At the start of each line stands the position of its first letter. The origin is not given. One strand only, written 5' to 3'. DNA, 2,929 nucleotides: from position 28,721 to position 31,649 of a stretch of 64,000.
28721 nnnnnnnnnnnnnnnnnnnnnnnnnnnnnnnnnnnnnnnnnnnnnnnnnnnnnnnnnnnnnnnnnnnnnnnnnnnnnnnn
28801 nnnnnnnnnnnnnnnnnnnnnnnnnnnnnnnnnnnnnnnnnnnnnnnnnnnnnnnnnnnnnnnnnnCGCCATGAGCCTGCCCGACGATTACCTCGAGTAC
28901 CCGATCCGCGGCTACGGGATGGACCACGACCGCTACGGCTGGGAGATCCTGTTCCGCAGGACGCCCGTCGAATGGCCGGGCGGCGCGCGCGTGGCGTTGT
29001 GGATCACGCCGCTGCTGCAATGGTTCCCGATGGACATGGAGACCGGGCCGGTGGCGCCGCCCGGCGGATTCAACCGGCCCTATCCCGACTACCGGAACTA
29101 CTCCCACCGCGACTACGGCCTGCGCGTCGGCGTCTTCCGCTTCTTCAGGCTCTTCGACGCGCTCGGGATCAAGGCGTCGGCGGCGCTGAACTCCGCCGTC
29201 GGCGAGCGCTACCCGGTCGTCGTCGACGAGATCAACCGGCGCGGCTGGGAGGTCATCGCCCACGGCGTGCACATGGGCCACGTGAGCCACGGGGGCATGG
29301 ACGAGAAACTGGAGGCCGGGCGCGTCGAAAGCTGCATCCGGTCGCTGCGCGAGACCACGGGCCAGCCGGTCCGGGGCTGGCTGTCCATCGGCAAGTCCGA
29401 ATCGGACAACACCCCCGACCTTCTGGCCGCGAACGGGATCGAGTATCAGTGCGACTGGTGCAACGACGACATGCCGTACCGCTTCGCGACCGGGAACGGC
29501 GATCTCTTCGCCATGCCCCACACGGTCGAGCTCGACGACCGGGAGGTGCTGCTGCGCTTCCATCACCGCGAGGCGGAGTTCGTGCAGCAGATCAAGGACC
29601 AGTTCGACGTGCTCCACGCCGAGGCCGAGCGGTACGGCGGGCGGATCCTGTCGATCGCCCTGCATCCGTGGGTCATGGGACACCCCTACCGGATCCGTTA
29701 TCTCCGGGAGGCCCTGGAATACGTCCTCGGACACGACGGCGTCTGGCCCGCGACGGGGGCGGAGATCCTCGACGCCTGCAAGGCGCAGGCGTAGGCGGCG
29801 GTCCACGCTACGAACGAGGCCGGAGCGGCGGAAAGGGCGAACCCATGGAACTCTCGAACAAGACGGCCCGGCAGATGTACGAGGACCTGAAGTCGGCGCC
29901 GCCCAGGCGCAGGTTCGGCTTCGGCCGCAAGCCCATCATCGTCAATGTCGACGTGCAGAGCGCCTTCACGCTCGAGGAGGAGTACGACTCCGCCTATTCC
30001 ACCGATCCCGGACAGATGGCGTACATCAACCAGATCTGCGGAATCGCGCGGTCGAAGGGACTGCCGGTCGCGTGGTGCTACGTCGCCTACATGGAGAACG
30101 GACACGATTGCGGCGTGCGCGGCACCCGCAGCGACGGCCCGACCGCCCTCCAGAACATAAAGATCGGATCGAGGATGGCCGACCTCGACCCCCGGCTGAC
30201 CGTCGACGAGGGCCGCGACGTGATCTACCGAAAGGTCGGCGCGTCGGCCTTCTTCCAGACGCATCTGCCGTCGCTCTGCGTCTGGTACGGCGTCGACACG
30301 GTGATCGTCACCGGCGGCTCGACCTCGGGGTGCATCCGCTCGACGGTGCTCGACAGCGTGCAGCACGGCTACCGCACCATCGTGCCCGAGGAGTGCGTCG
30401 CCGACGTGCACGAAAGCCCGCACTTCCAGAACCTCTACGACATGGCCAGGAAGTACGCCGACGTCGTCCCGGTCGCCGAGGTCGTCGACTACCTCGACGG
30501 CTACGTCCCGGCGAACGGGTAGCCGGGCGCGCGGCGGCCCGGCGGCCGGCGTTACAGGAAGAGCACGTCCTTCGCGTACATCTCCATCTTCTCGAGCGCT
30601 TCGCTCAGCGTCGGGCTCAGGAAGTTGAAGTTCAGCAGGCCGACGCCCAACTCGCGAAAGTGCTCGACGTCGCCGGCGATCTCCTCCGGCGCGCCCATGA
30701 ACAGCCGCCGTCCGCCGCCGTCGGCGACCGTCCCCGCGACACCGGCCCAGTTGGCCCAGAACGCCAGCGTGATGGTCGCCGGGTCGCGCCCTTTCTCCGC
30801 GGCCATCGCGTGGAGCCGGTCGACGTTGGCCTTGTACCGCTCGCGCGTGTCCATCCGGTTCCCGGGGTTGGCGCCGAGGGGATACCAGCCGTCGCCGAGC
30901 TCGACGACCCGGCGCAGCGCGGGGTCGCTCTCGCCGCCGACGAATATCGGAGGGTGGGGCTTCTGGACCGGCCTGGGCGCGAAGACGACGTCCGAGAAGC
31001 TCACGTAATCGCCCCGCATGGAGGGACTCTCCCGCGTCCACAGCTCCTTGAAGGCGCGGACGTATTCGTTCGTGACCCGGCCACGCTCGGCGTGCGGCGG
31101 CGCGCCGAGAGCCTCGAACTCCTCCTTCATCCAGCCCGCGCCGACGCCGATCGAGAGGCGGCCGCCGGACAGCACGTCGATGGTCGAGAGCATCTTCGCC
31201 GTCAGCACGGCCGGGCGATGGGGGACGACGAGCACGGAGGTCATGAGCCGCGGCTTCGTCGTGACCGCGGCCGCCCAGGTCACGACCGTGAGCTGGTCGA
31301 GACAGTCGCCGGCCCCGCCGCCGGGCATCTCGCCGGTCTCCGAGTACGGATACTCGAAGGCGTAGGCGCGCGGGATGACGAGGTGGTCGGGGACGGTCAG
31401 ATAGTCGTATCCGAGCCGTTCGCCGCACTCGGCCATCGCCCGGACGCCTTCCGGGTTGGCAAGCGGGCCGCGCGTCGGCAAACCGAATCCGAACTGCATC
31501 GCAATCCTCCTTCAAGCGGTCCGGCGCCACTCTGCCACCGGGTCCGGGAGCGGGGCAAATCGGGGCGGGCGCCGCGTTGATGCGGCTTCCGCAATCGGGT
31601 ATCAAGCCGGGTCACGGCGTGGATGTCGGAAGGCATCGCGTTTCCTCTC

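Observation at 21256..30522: Duplicated, mirror-arranged isochorismatase + polysaccharide-deacetylase cassette with two racemase-superfamily paralogs and an ICL/PEPM gene: candidate uncharacterised heterocycle/amide catabolic pathway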

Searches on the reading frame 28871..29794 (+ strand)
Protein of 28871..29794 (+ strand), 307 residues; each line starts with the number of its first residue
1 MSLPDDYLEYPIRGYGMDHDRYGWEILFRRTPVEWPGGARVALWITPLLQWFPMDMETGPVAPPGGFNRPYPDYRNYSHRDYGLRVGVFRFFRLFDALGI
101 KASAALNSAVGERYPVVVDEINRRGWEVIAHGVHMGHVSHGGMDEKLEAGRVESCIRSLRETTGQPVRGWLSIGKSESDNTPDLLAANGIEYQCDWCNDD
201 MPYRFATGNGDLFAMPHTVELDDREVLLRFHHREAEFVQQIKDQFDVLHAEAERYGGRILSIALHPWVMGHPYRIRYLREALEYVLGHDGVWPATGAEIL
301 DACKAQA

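Call 7: search_protein_families(library=pfam, proteins=[window:28871-29794:+], max_evalue=0.01)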
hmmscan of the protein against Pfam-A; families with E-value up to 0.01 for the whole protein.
window:28871-29794:+ (307 aa): 1 family
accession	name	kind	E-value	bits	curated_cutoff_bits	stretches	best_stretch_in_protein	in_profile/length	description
PF01522.26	Polysacc_deac_1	-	4.4e-05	23.9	23.1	1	83-191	16-122/124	Polysaccharide deacetylase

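Call 8: search_protein_families(library=ncbifam, proteins=[window:28871-29794:+], max_evalue=0.01)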
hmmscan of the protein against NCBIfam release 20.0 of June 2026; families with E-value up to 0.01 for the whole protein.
window:28871-29794:+ (307 aa): 2 families
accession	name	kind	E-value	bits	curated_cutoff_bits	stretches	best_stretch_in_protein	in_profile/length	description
TIGR03212.1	uraD_N-term-dom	equivalog_domain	9e-34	116.9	424.6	1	79-300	70-288/297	allantoinase PuuE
TIGR03006.1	pepcterm_polyde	equivalog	2e-06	27.2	276.2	1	88-192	36-141/272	XrtA system polysaccharide deacetylase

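Call 38: search_solved_structures(query=window:28871-29794:+, max_evalue=0.01, show_alignments=1)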
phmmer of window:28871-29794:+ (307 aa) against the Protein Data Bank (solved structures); distinct sequences matched with E-value up to 0.01: 5.
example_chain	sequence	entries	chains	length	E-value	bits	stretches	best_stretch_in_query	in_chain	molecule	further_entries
3cl6_A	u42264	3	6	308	3e-27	99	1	70-295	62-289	Puue allantoinase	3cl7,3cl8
1z7a_A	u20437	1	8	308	1.1e-24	90.6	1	79-297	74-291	conserved hypothetical protein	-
3s6o_A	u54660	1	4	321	1.1e-18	70.8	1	76-299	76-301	Polysaccharide deacetylase family protein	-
3rxz_A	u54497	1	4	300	3.3e-18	69.3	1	30-306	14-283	Polysaccharide deacetylase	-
3qbu_A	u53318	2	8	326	2e-06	30.5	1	81-209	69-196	Putative uncharacterized protein | peptidoglycan deacetylase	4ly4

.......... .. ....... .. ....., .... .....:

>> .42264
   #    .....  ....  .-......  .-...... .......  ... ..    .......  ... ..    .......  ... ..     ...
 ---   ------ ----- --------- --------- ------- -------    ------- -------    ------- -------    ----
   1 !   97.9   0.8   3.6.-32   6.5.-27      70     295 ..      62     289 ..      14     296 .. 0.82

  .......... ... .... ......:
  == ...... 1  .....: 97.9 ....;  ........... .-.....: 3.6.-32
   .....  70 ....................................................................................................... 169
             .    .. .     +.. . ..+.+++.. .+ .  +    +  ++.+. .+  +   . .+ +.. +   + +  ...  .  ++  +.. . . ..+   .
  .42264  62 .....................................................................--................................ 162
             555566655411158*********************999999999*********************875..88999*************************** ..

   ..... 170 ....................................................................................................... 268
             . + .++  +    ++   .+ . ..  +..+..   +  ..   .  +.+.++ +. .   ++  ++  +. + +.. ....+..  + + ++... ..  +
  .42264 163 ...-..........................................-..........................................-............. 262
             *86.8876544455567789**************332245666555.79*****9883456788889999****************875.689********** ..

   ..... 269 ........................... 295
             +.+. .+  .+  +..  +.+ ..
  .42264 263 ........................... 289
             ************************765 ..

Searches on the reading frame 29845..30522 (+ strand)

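Call 7: search_protein_families(library=pfam, proteins=[window:29845-30522:+], max_evalue=0.01)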
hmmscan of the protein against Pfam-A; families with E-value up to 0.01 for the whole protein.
window:29845-30522:+ (225 aa): 1 family
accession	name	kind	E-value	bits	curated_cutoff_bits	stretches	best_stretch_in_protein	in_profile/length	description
PF00857.26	Isochorismatase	-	1.3e-24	87.7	27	1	31-211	2-174/175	Isochorismatase domain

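Call 8: search_protein_families(library=ncbifam, proteins=[window:29845-30522:+], max_evalue=0.01)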
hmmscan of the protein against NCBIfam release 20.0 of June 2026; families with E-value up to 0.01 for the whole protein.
window:29845-30522:+ (225 aa): 4 families
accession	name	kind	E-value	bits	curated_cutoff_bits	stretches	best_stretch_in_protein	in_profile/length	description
TIGR03614.1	RutB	equivalog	2e-06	27.6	377.95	1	122-188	123-189/226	pyrimidine utilization protein B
NF050097.1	BiurAmidohydBiuH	equivalog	2.3e-06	27.2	370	1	116-197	118-198/221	biuret amidohydrolase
NF008517.0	PRK11440.1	equivalog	5e-05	23.3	195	1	125-214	98-185/188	hydrolase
NF008623.0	PRK11609.1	equivalog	0.0004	20.2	174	1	139-213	132-208/213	bifunctional nicotinamidase/pyrazinamidase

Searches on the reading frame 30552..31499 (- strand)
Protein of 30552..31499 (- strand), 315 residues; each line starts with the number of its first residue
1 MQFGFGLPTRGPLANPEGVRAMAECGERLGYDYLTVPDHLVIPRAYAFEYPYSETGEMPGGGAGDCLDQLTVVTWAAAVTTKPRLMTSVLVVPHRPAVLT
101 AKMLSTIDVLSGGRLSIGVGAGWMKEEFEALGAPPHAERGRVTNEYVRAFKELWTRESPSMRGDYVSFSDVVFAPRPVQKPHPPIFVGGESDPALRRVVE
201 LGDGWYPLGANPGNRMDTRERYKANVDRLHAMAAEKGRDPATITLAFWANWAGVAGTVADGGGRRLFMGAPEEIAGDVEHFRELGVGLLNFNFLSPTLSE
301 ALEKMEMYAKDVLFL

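Call 7: search_protein_families(library=pfam, proteins=[window:30552-31499:-], max_evalue=0.01)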
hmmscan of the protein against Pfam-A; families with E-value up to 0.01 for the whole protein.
window:30552-31499:- (315 aa): 1 family
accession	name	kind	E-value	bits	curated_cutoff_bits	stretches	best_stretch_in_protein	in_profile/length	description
PF00296.26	Bac_luciferase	-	2.6e-46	158.8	27.9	1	4-246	4-223/314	Luciferase-like monooxygenase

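Call 8: search_protein_families(library=ncbifam, proteins=[window:30552-31499:-], max_evalue=0.01)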
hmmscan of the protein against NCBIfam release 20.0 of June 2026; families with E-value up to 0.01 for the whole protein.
window:30552-31499:- (315 aa): 28 families (the best 25 are shown)
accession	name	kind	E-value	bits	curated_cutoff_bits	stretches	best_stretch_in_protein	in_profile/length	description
TIGR03619.1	F420_Rv2161c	subfamily_domain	7.6e-70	235.3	166.9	1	21-291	2-245/247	TIGR03619 family F420-dependent LLM class oxidoreductase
TIGR04021.1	LLM_DMSO2_sfnG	equivalog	2.3e-34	119.3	382.95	1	46-241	40-229/350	dimethylsulfone monooxygenase SfnG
TIGR03560.1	F420_Rv1855c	subfamily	1.5e-31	109.9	231.4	1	19-245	15-224/227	TIGR03560 family F420-dependent LLM class oxidoreductase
TIGR03621.1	F420_MSMEG_2516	subfamily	9.9e-29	100.4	213.15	2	72-195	45-163/295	TIGR03621 family F420-dependent LLM class oxidoreductase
TIGR03565.1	alk_sulf_monoox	equivalog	9.7e-21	74.2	518.2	1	65-238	51-217/346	FMNH2-dependent alkanesulfonate monooxygenase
TIGR03612.1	RutA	equivalog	1.1e-20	74.5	498.3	1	66-245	64-240/355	pyrimidine utilization protein A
NF001939.1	PRK00719.1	subfamily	4e-20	71.9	510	1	65-238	51-217/373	alkanesulfonate monooxygenase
TIGR03571.1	lucif_BA3436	subfamily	2.1e-19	69.9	303.9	1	62-226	62-225/304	TIGR03571 family LLM class oxidoreductase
TIGR03854.1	F420_MSMEG_3544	hypoth_equivalog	8.8e-15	54.8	295.6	1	67-223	41-195/290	TIGR03854 family LLM class F420-dependent oxidoreductase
TIGR04020.1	seco_metab_LLM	subfamily_domain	3e-13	49.6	244.45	1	76-187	60-169/341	MupA/Atu3671 family FMN-dependent luciferase-like monooxygenase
TIGR03856.1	F420_MSMEG_2906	subfamily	2.1e-12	47.1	243.7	1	62-248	46-209/249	LLM class F420-dependent oxidoreductase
TIGR03555.1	F420_mer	equivalog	7.3e-12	45.3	348.7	1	70-248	41-209/325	5,10-methylenetetrahydromethanopterin reductase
NF002619.0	PRK02271.1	equivalog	9.6e-12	44.8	276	1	69-248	42-210/329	5,10-methylenetetrahydromethanopterin reductase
TIGR03559.1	F420_Rv3520c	subfamily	4e-11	42.5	335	1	67-215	38-196/325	LLM class F420-dependent oxidoreductase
TIGR03564.1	F420_MSMEG_4879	subfamily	1.2e-10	41.5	234.25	1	67-212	24-167/265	TIGR03564 family F420-dependent LLM class oxidoreductase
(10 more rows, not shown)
